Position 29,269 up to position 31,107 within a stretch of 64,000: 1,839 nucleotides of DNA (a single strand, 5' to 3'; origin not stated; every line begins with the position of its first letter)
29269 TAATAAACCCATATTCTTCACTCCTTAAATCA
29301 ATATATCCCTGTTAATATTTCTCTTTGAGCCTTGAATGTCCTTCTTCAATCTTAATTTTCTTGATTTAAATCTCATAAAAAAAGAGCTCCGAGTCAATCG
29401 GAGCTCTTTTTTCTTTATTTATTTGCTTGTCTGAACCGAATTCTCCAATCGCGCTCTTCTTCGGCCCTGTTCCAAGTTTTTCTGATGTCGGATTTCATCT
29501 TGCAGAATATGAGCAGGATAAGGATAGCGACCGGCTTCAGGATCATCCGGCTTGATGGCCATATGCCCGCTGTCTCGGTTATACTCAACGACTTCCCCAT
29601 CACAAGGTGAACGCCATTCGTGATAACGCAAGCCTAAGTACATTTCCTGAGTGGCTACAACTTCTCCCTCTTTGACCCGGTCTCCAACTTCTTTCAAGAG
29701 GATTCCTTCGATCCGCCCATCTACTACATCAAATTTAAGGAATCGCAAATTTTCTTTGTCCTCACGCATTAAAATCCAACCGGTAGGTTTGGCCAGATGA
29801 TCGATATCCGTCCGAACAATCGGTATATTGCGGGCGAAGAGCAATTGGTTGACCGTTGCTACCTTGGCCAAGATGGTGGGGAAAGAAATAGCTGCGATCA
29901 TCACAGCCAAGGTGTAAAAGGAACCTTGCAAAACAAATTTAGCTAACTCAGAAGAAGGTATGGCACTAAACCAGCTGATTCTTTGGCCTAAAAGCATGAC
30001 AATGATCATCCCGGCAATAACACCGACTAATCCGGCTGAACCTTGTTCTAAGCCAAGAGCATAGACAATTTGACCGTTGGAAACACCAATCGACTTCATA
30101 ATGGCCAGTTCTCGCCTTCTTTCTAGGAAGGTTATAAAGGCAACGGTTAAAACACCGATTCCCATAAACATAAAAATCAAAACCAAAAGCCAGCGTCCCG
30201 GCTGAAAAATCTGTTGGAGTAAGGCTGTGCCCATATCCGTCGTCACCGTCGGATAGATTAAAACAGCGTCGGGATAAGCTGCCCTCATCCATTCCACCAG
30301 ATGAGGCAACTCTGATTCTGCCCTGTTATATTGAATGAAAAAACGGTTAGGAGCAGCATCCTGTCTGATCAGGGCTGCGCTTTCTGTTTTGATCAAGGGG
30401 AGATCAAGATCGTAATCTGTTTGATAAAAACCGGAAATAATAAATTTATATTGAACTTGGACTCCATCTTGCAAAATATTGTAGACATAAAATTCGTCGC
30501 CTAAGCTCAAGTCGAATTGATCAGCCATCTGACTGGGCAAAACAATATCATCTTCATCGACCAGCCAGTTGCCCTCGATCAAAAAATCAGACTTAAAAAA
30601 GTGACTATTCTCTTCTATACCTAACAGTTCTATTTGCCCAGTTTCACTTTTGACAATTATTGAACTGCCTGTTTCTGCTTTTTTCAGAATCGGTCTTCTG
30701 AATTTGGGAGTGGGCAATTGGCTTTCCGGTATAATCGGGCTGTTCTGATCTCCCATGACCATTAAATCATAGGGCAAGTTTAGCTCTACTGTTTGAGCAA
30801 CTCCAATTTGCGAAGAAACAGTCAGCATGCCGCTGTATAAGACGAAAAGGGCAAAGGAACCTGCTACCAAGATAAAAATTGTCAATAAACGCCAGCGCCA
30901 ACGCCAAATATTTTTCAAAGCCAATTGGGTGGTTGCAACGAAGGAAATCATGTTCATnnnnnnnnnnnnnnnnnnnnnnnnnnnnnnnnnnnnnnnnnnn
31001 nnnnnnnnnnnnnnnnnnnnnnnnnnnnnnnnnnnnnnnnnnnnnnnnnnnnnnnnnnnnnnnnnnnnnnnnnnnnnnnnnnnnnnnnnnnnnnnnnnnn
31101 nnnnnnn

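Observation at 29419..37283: Tandemly duplicated MacB/FtsX-type exporter: two heterologous permease pairs, one ATPase, and a PLP dehydratase gene embedded between the pairs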

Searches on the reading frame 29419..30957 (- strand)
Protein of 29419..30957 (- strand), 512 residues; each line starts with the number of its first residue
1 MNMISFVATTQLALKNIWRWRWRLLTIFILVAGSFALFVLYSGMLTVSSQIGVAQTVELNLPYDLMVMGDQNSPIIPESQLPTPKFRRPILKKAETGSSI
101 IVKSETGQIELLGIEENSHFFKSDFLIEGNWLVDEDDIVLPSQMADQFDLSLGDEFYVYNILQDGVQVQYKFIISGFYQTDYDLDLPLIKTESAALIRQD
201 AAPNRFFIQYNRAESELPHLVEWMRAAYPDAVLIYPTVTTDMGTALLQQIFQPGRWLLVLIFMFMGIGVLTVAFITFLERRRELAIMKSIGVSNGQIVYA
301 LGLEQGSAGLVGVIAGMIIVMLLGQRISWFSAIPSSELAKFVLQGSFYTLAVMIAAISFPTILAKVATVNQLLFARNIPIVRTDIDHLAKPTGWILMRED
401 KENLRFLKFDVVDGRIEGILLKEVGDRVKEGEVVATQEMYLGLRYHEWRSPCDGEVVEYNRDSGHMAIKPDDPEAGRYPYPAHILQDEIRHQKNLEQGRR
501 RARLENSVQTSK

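Call 3: search_protein_families(library=pfam, proteins=[window:29419-30957:-])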
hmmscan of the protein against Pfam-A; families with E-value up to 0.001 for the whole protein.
window:29419-30957:- (512 aa): 1 family
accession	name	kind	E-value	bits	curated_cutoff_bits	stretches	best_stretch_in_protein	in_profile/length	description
PF02687.27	FtsX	-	1.6e-06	28.6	25.5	1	258-356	4-102/120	FtsX-like permease C-terminal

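Call 4: search_protein_families(library=ncbifam, proteins=[window:29419-30957:-])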
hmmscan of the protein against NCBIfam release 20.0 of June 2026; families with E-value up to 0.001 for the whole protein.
window:29419-30957:- (512 aa): 2 families
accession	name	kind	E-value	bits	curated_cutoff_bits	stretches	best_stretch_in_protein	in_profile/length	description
TIGR02212.1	lolCE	equivalog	0.00042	19.4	362.45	0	257-358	272-373/411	lipoprotein-releasing ABC transporter permease subunit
TIGR03434.1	ADOP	subfamily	0.00075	17.7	622.3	1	209-355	226-375/803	ADOP family duplicated permease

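Call 12: find_encoding_contigs(protein=window:29419-30957:-, flank=10000, max_places=6)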
Protein window:29419-30957:- (512 aa): 2 contigs read that carry it; 1 place shown.
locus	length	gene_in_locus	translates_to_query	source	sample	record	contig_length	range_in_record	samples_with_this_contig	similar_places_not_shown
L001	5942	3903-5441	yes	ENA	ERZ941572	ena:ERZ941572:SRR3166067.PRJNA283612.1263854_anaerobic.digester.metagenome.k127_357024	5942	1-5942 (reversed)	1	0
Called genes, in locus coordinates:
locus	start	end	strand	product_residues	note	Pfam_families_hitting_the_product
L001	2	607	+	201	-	?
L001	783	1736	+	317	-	PF00291:PALP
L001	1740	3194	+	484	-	PF02687:FtsX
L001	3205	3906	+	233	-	PF00005:ABC_tran, PF02463:SMC_N (faint), PF13304:AAA_21 (faint)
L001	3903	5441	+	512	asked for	PF02687:FtsX (weak)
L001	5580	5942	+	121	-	?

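Call 14: find_homologous_proteins(query=window:29419-30957:-)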
Query window:29419-30957:- (512 aa): 32 proteins with E <= 0.001 among 8000 candidates.
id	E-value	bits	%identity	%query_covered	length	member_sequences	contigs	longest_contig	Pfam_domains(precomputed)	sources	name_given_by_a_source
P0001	0.0e+0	1146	100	100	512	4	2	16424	PF02687.28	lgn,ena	-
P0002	2.3e-245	833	71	100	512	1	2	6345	PF02687.28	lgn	-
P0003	1.4e-207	709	61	99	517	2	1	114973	PF02687.28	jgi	jgi:ABC-type lipoprotein release transport system permease subunit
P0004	5.8e-206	703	62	99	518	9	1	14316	PF02687.28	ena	-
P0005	2.4e-204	698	61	99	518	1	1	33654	PF02687.28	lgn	-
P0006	3.1e-204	698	61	99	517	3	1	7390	PF02687.28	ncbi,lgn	-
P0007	3.9e-203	694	61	99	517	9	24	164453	PF02687.28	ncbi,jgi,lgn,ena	jgi:hypothetical protein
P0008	1.5e-202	692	60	99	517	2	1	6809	PF02687.28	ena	-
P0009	1.9e-178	613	54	99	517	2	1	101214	PF02687.28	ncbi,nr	ncbi:MAG: hypothetical protein LLG09_01460 [Negativicutes bacterium]|nr:hypothetical protein [Negati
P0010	1.9e-175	603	53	97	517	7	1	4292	PF02687.28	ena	-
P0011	7.4e-175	601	53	100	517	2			PF02687.28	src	-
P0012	1.7e-117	412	42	91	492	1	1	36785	PF02687.28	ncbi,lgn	-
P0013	1.2e-116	409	42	98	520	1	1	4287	PF02687.28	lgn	-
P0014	2.2e-113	398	56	65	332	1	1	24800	PF02687.28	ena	-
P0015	1.0e-112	396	41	91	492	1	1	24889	PF02687.28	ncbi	-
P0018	5.7e-100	354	39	97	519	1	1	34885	PF02687.28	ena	-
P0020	3.2e-93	331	37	96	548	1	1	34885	PF02687.28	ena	-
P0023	7.5e-87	310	36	97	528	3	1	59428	PF02687.28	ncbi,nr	ncbi:MAG: ABC transporter permease [Negativicutes bacterium]|nr:ABC transporter permease [Negativicu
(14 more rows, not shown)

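Call 15: find_encoding_contigs(protein=P0007, flank=10000, max_places=3)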
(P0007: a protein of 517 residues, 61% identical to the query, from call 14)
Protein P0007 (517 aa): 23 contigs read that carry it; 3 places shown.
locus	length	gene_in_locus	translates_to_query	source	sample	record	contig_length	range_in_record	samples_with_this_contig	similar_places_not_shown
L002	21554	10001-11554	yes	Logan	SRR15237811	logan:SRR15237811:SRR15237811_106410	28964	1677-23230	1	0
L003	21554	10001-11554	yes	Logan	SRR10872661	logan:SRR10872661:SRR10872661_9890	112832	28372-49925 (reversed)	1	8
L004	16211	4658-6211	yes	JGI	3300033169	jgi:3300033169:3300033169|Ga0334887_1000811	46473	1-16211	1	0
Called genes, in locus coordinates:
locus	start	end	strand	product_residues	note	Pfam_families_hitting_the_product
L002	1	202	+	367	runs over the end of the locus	PF00248:Aldo_ket_red, PF12838:Fer4_7 (faint), PF13746:Fer4_18 (faint), PF13183:Fer4_8 (weak), PF13187:Fer4_9, PF13237:Fer4_10 (faint), PF13534:Fer4_17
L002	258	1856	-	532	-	PF07969:Amidohydro_3, PF01979:Amidohydro_1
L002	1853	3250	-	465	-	PF00324:AA_permease, PF13520:AA_permease_2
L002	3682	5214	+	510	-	PF02687:FtsX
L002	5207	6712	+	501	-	PF02687:FtsX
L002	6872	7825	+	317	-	PF00291:PALP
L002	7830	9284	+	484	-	PF02687:FtsX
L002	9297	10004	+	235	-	PF00005:ABC_tran, PF02463:SMC_N (faint), PF13304:AAA_21 (faint)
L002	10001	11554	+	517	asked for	PF02687:FtsX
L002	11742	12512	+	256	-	PF04012:PspA_IM30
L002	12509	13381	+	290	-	-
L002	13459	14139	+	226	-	PF04263:TPK_catalytic, PF04265:TPK_B1_binding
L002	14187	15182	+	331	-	PF00291:PALP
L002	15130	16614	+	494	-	PF01841:Transglut_core, PF07833:Cu_amine_oxidN1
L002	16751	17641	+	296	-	PF01430:HSP33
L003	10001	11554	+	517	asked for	PF02687:FtsX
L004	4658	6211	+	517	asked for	PF02687:FtsX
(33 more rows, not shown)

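Call 16: find_encoding_contigs(protein=P0009, flank=10000, max_places=2)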
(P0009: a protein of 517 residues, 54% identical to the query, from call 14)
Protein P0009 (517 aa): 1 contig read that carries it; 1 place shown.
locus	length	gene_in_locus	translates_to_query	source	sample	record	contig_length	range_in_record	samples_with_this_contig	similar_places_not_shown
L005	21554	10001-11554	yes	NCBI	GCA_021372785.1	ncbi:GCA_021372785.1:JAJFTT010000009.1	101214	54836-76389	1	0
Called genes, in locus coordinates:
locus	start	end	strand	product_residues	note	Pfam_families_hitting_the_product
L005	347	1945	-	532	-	PF07969:Amidohydro_3, PF01979:Amidohydro_1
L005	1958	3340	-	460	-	PF00324:AA_permease, PF13520:AA_permease_2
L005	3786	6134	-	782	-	PF00317:Ribonuc_red_lgN, PF02867:Ribonuc_red_lgC, PF12637:TSCPD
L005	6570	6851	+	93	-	-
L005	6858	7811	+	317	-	PF00291:PALP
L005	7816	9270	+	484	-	PF02687:FtsX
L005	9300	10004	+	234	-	PF00005:ABC_tran, PF02463:SMC_N (faint), PF13304:AAA_21 (faint)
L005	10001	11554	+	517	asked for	PF02687:FtsX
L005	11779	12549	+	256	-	PF04012:PspA_IM30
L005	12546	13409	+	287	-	-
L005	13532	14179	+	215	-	PF04263:TPK_catalytic, PF04265:TPK_B1_binding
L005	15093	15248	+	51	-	-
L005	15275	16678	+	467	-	PF01841:Transglut_core, PF07833:Cu_amine_oxidN1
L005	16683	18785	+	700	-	PF07676:PD40 (faint), PF26550:Tricorn_2nd (faint), PF26549:Tricorn_N, PF12146:Hydrolase_4 (faint), PF00326:Peptidase_S9, PF01738:DLH (faint)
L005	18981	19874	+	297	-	PF01430:HSP33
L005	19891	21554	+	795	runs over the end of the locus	PF00753:Lactamase_B, PF12706:Lactamase_B_2 (weak), PF16661:Lactamase_B_6 (faint)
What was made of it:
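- L005 has lost A'B' but keeps PALP-A-NBD-B (call 16). Some source MAGs are labelled Negativicutes (calls 14, 16). It has been lost in L005 (call 16).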

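Call 17: find_encoding_contigs(protein=P0018, flank=10000, max_places=2)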
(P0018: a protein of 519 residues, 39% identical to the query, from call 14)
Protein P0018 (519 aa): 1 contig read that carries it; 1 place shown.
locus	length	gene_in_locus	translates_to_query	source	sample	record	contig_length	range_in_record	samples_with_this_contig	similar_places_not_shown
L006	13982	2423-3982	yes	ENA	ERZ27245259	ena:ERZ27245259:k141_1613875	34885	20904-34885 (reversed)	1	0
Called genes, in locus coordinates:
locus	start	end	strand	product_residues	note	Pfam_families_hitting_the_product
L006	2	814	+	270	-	?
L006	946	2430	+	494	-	PF02687:FtsX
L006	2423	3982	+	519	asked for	PF02687:FtsX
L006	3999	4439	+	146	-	PF07719:TPR_2 (weak)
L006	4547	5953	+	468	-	PF03062:MBOAT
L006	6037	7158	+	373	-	PF16822:ALGX, PF14286:DHHW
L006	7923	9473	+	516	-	PF23981:DUF7305 (weak)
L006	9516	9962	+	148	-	PF07963:N_methyl (weak)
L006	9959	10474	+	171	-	PF07963:N_methyl (weak)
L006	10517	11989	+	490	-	PF12697:Abhydrolase_6 (faint), PF01738:DLH (weak)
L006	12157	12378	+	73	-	PF07866:DUF1653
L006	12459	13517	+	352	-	PF21016:RlmN_N, PF04055:Radical_SAM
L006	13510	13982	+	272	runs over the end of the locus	PF00481:PP2C (faint), PF13672:PP2C_2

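Call 21: find_related_loci(query=A1, collection=genome_contigs, flank=10000)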
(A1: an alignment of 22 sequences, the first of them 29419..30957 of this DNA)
Query A1 (512 aa) in genome_contigs; peptide patterns used: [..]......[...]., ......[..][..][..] (x = any residue, [..] = any of these).
69 stretches matched a pattern; 20 encode a relative of the query (tblastn E <= 1e-3); 16 distinct loci.
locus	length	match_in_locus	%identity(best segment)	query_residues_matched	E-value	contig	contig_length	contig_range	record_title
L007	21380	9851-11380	62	1-508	0e+0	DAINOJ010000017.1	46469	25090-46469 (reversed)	MAG TPA_asm: Bacillota bacterium isolate CTOTU7615 NODE_1483_length_46469_cov_13.936054, whole genome shotgun sequence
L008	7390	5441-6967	61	1-508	0e+0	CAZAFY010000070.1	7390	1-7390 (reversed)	MAG TPA_asm: uncultured Eubacteriales bacterium isolate binchicken_co168_319 genome assembly, contig: NODE_15666_length_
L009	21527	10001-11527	61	1-508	0e+0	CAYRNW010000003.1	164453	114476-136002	MAG TPA_asm: uncultured Eubacteriales bacterium isolate SRP241326_co3_59 genome assembly, contig: NODE_131_length_164453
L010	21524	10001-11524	53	1-507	0e+0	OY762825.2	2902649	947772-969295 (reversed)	MAG: Bacillota bacterium isolate a4b9c31c-ef31-4d75-b59c-0ff53f957e1a genome assembly, chromosome: 1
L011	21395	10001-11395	43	11-474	1e-122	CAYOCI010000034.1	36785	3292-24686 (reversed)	MAG TPA_asm: uncultured Clostridia bacterium isolate binchicken_co158_4 genome assembly, contig: NODE_995_length_36785_c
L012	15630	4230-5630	41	5-470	1e-118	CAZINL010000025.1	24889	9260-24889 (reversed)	MAG TPA_asm: uncultured Clostridia bacterium isolate binchicken_co152_297 genome assembly, contig: NODE_2299_length_2488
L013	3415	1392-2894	38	2-499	6e-105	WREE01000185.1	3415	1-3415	MAG: Symbiobacteriaceae bacterium isolate Lab288P3bin58 Ga0123353_10173973, whole genome shotgun sequence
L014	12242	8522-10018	38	11-507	3e-100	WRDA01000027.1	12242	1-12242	MAG: Symbiobacteriaceae bacterium isolate Lab288P3bin174 Ga0123353_10012055, whole genome shotgun sequence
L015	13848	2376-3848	34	11-503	6e-94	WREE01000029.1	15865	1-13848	MAG: Symbiobacteriaceae bacterium isolate Lab288P3bin58 Ga0123353_10006222, whole genome shotgun sequence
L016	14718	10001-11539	35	5-492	2e-93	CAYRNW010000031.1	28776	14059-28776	MAG TPA_asm: uncultured Eubacteriales bacterium isolate SRP241326_co3_59 genome assembly, contig: NODE_2319_length_28776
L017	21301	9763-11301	35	5-492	2e-93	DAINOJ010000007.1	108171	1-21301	MAG TPA_asm: Bacillota bacterium isolate CTOTU7615 NODE_414_length_108171_cov_13.145048, whole genome shotgun sequence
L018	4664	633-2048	36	2-471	4e-92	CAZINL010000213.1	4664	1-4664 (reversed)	MAG TPA_asm: uncultured Clostridia bacterium isolate binchicken_co152_297 genome assembly, contig: NODE_18346_length_466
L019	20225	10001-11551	36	1-499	2e-90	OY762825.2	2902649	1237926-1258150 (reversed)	MAG: Bacillota bacterium isolate a4b9c31c-ef31-4d75-b59c-0ff53f957e1a genome assembly, chromosome: 1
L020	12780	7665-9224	34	3-507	7e-86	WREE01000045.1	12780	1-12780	MAG: Symbiobacteriaceae bacterium isolate Lab288P3bin58 Ga0123353_10010794, whole genome shotgun sequence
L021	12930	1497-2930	31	11-470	7e-53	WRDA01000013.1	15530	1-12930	MAG: Symbiobacteriaceae bacterium isolate Lab288P3bin174 Ga0123353_10006541, whole genome shotgun sequence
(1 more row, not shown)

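Call 26: predict_structure(alignment_id=A1)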
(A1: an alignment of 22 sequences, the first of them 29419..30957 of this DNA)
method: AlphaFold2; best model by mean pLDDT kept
length: 512 residues; sequences in the alignment: 22
mean_pLDDT: 87.0   pTM: 0.54
mean pLDDT of the five models: 87.0, 86.4, 84.8, 84.6, 84.0
residues with pLDDT >= 90: 247; 70-90: 239; 50-70: 19; < 50: 7
segments of 3 or more residues with pLDDT < 50: 376-379
pLDDT, mean of each block of 10 residues (from residue 1): 79 87 93 94 88 84 90 81 84 92 92 91 89 93 92 94 90 94 90 91 92 90 91 91 84 84 93 89 78 84 89 93 87 88 92 90 73 50 86 89 91 83 93 87 81 93 91 86 87 83 71 53
secondary structure, 60 per line:
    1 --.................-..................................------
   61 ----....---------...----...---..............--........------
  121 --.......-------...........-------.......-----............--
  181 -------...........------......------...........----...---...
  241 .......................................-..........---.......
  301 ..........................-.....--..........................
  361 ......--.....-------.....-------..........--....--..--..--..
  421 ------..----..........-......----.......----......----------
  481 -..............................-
elements in order: H3-19 H21-54 E65-68 E91-104 E107-114 E126-129 E137-141 H142-147 E155-161 E167-178 E188-190 H191-198 E205-210 H217-227 E232-234 H238-279 H281-290 H294-326 H328-332 H335-366 H369-373 E381-385 H393-402 E405-408 E433-439 E444-449 E454-460 E465-470 H482-511
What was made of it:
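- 29419..30957 (-): B: type VII ABC permease with a cytoplasmic C-terminal domain. AF2 model pLDDT 87 (call 26).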

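Call 31: fold_search(model_id=the predicted structure, library=pdb)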
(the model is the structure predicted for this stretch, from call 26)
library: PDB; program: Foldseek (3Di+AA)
matches with E <= 10: 578; with E <= 0.001: 50
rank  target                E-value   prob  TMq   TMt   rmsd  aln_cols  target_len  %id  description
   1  9rlc_E                7.8e-15  1.00  0.34  0.41  11.0       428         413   14  LolCDE complex with Lpp lipoprotein (released 2026-01-21)
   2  7mdx_A                1.2e-14  1.00  0.37  0.44   8.6       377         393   14  LolCDE nucleotide-free (released 2021-08-11)
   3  9rld_E                1.2e-14  1.00  0.32  0.38  10.8       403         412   15  LolCDE complex with Lpp lipoprotein (released 2026-01-21)
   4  9rld_C                2.2e-14  1.00  0.38  0.45   8.6       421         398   14  LolCDE complex with Lpp lipoprotein (released 2026-01-21)
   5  7arh_E                3.6e-14  1.00  0.30  0.36  10.5       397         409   13  LolCDE in complex with lipoprotein (released 2021-04-07)
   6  7arh_C                3.8e-14  1.00  0.37  0.44   8.4       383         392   15  LolCDE in complex with lipoprotein (released 2021-04-07)
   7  9xro_E                8.5e-14  1.00  0.29  0.38  11.6       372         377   16  LolCDE in complex with SMT-738_3 (released 2026-03-18)
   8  7mdy_A                1.3e-13  1.00  0.37  0.44   8.5       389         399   15  LolCDE nucleotide-bound (released 2021-08-11)
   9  9o9x_C                2.8e-13  1.00  0.37  0.42  11.1       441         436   14  ytrEF nucleotide-free conformation (released 2025-10-15)
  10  7v8i_C                3.5e-13  1.00  0.33  0.39  10.0       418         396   14  LolCD(E171Q)E with bound AMPPNP in nanodiscs (released 2022-08-31)
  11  7w7a_J                8.2e-13  1.00  0.30  0.42  11.9       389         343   17  Heme exporter in complex with Mn-containing protoporphyrin IX, Mn-anomalous data (released 2022-06-22)
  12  9rli_E                8.2e-13  1.00  0.27  0.33  11.8       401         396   15  LolCDEdelta(235-252) complex with Pal lipoprotein (released 2026-01-21)
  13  7w7a_B                2.3e-12  1.00  0.30  0.43  12.2       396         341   15  Heme exporter in complex with Mn-containing protoporphyrin IX, Mn-anomalous data (released 2022-06-22)
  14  5gko_A                2.7e-12  1.00  0.32  0.26  14.3       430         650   12  Crystal structure of tripartite-type ABC transporter, MacB from Acinetobacter baumannii (released 2017-11-15)
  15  9ge6_A                2.7e-12  1.00  0.27  0.18  12.9       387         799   15  Structure of E. coli YbbAP (released 2025-05-28)
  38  5udf_D                7.5e-08  1.00  0.26  0.59   5.1       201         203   15  Structure of the N-terminal domain of lipoprotein-releasing system transmembrane protein LolE from Acinetobacter bauma (released 2017-01-18)
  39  5udf_C                7.5e-08  1.00  0.26  0.57   7.1       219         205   14  Structure of the N-terminal domain of lipoprotein-releasing system transmembrane protein LolE from Acinetobacter bauma (released 2017-01-18)
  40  5udf_A                1.5e-07  1.00  0.25  0.55   5.6       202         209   15  Structure of the N-terminal domain of lipoprotein-releasing system transmembrane protein LolE from Acinetobacter bauma (released 2017-01-18)
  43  5naa_A                3.5e-07  1.00  0.27  0.55   6.2       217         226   12  Lipoprotein-releasing system transmembrane protein LolC (released 2017-11-15)
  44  5udf_B                4.6e-07  1.00  0.26  0.58   5.1       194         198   13  Structure of the N-terminal domain of lipoprotein-releasing system transmembrane protein LolE from Acinetobacter bauma (released 2017-01-18)
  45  5naa_B                7.7e-07  1.00  0.28  0.58   6.0       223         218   12  Lipoprotein-releasing system transmembrane protein LolC (released 2017-11-15)
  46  3ftj                  3.7e-05  1.00  0.25  0.50   6.3       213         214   10  Crystal structure of the periplasmic region of MacB from Actinobacillus actinomycetemcomitans (released 2009-05-26)
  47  5f9q                  3.7e-05  1.00  0.22  0.51   6.8       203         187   10  Crystal structure of the extracellular domain of noncanonic ABC-type transporter YknZ from Gram-positive bacteria (released 2016-02-03)
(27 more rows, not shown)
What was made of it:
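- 29419..30957 (-): Foldseek top hits are LolE/LolC, YtrF, HrtB, MacB and YbbP (call 31).
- On Type VII ABC transporters (MacB/FtsX fold superfamily): The B model matches the periplasmic domains of LolC (5naa), LolE (5udf), MacB (3ftj) and YknZ (5f9q) (call 31).
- The B model has pLDDT 87, with LolE/LolC, YtrF, HrtB and MacB as top structural matches (calls 26, 31).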
